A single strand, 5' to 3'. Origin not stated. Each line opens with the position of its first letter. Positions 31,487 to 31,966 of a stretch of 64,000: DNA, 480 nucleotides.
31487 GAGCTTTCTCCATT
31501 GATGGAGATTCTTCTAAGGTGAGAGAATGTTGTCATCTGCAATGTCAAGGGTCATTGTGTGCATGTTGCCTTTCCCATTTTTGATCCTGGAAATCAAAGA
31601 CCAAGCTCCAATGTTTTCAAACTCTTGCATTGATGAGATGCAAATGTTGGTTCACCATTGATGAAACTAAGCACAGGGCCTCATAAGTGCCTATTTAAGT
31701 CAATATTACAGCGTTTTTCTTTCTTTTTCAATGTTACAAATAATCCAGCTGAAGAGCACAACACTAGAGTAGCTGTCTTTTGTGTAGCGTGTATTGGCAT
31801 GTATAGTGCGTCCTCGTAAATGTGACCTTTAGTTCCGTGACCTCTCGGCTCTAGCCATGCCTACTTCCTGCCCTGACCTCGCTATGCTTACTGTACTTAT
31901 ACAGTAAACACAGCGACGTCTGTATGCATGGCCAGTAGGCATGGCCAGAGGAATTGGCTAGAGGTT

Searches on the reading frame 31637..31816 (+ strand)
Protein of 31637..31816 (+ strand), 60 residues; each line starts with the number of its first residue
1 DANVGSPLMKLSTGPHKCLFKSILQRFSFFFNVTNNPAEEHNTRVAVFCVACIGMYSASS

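Call 31: search_protein_families(library=pfam, alignment_id=A2, max_evalue=0.01)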
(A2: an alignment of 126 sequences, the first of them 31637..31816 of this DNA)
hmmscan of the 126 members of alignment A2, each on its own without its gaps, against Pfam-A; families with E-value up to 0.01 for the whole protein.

A. member 1, window:31637-31816:+ (60 aa): 0 families

B. families by the number of members that match (of 126 scanned): 9 families
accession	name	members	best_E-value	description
PF01663.27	Phosphodiest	2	3.1e-66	Type I phosphodiesterase / nucleotide pyrophosphatase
PF17795.6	Vault_3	2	2.1e-14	Major Vault Protein Repeat domain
PF11978.13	MVP_shoulder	2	7.3e-14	Shoulder domain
PF00085.26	Thioredoxin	1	4.7e-11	Thioredoxin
PF01676.23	Metalloenzyme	1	2.7e-08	Metalloenzyme superfamily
PF14480.11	DNA_pol3_a_NI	1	0.0021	DNA polymerase III polC-type N-terminus I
PF17439.7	DUF5418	1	0.006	Family of unknown function (DUF5418)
PF13899.12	Thioredoxin_7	1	0.0067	Thioredoxin-like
PF15451.11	DUF4632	1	0.0083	Domain of unknown function (DUF4632)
